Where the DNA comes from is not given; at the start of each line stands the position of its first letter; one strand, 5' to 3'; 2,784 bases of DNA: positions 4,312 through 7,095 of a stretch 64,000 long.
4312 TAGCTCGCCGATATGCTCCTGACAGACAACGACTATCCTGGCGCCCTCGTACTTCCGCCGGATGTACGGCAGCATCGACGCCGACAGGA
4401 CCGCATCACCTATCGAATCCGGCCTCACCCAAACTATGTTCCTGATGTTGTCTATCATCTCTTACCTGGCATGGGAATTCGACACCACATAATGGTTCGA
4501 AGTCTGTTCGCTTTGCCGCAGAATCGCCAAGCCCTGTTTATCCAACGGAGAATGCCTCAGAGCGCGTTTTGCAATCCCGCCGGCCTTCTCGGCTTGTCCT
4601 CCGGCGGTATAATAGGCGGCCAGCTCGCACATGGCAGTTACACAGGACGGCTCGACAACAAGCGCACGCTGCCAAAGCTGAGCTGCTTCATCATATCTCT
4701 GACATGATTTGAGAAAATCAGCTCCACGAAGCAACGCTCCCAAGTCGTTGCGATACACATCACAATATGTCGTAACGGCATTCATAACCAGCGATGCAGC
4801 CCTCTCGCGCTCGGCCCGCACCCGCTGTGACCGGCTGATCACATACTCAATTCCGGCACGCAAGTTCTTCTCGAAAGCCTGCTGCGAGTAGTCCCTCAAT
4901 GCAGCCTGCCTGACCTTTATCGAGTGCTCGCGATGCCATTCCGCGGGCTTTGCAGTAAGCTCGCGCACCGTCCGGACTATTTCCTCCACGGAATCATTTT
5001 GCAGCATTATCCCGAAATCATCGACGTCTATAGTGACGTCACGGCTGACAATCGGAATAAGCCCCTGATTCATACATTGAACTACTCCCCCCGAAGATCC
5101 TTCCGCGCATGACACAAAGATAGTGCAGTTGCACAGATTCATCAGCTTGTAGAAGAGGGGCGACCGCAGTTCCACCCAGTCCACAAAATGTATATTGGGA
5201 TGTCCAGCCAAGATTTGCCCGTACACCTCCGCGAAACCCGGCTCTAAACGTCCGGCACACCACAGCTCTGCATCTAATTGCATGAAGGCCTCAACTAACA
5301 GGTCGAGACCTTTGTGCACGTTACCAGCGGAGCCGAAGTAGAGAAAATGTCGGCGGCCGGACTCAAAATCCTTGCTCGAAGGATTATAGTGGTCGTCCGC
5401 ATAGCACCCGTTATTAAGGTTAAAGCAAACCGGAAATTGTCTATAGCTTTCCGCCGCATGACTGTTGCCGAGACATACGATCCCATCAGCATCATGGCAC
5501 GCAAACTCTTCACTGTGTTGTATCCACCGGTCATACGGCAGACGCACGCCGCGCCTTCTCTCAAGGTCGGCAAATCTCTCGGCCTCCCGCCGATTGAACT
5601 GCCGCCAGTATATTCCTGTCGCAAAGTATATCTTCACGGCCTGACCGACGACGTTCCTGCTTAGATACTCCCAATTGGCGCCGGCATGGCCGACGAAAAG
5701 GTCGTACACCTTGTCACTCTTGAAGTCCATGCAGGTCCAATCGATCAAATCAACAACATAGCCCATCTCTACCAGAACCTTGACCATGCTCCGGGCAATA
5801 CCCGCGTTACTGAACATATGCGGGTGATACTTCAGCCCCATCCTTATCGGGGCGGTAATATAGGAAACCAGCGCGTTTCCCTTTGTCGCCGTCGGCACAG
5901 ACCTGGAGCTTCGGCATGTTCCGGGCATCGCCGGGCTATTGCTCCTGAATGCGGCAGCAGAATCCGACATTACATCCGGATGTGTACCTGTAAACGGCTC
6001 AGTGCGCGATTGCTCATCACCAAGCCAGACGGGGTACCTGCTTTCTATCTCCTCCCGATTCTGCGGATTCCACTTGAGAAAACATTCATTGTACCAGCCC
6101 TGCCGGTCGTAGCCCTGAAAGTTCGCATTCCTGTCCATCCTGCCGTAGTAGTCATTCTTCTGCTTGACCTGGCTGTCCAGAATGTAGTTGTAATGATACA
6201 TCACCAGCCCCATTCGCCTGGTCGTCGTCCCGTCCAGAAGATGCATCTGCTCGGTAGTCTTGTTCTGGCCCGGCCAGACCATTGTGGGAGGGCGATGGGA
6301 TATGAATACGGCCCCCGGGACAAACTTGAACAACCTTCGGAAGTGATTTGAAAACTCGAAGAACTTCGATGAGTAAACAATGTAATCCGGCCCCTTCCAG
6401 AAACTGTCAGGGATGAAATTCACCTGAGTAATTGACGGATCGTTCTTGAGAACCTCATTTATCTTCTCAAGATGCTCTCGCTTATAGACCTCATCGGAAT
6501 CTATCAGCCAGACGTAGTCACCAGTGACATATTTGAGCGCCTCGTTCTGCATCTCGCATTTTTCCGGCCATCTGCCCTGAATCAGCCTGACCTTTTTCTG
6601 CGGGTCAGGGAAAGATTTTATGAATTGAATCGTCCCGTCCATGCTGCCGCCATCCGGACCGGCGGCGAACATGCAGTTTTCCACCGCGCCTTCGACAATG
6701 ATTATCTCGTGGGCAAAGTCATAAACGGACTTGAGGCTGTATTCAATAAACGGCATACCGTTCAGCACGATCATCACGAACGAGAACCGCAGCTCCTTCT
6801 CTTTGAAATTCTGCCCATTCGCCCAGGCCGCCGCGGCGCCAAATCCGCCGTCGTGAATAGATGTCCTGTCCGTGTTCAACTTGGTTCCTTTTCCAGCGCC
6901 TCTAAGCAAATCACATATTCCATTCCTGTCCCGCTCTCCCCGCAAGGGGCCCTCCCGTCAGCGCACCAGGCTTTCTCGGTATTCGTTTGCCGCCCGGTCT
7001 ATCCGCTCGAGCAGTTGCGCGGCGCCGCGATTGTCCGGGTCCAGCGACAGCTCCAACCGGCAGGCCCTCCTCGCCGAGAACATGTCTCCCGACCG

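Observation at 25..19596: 19.6-kb operon of TPR-decorated glycosyltransferase/methyltransferase megaenzymes directly downstream of flgK-flgL: candidate protein (flagellin?) glycosylation machine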

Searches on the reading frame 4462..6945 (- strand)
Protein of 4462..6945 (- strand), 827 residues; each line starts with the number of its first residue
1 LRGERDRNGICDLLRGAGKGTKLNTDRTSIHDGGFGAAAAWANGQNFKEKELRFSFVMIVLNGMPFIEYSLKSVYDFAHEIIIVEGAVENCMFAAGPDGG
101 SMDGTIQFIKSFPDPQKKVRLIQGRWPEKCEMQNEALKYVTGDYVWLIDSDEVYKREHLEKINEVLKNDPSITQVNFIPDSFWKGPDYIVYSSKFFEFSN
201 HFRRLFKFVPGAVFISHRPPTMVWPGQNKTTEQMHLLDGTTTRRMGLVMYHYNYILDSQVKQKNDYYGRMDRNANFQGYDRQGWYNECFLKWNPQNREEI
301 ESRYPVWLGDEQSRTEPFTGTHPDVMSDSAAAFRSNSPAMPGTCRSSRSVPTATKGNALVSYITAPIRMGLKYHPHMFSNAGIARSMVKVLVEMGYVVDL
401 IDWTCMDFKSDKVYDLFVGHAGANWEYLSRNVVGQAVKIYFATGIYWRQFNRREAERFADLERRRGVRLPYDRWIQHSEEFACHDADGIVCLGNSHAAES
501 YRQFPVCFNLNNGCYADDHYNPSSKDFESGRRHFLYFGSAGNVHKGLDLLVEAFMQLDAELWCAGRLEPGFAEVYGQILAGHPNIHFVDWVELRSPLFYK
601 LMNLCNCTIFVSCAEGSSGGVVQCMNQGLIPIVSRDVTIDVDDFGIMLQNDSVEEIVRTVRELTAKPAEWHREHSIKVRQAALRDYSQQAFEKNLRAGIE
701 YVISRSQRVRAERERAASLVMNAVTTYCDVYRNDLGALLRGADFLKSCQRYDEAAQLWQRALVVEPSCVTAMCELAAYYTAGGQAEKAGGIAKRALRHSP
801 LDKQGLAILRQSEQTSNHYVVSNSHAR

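Call 4: search_protein_families(library=pfam, proteins=[window:4462-6945:-], max_evalue=0.01)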
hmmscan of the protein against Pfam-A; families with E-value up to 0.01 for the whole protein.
window:4462-6945:- (827 aa): 6 families
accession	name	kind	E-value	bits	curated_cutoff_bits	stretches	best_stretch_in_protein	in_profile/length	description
PF00535.33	Glycos_transf_2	-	6.7e-12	46.1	23.3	1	57-178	3-116/168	Glycosyl transferase family 2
PF13692.12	Glyco_trans_1_4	-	5.3e-07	30.4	27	1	532-664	2-140/142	Glycosyl transferases group 1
PF13432.12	TPR_16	-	0.00026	21.8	32.7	1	750-800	12-62/65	Tetratricopeptide repeat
PF13428.12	TPR_14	-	0.0004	21.2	23.5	0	738-777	4-43/44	Tetratricopeptide repeat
PF13641.12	Glyco_tranf_2_3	-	0.00059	20.4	27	1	103-198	42-140/230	Glycosyltransferase like family 2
PF13424.12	TPR_12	-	0.0063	17.1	30.1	0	735-797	9-73/77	Tetratricopeptide repeat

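Call 8: search_protein_families(library=ncbifam, proteins=[window:4462-6945:-], max_evalue=0.001)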
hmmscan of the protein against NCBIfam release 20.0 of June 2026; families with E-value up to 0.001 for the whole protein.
window:4462-6945:- (827 aa): 0 families

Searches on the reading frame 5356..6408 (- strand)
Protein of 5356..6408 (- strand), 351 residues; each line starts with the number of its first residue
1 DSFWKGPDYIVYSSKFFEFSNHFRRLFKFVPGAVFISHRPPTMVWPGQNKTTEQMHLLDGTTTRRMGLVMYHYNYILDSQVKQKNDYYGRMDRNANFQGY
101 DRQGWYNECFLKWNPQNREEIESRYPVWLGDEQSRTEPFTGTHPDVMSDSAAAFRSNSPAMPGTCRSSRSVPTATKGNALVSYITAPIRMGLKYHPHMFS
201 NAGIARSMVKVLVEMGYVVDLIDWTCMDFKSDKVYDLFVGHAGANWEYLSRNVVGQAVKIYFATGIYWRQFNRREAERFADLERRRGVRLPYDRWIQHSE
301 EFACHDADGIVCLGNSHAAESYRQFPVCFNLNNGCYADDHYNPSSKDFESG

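Call 72: search_protein_families(library=pfam, proteins=[window:5356-6408:-], max_evalue=1)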
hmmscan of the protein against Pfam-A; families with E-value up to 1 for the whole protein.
window:5356-6408:- (351 aa): 1 family
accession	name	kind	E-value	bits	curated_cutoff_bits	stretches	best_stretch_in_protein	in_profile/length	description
PF24899.1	UBA_DHX29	-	0.029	14.6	27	1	199-234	14-49/55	ATP-dependent RNA helicase DHX29, UBA domain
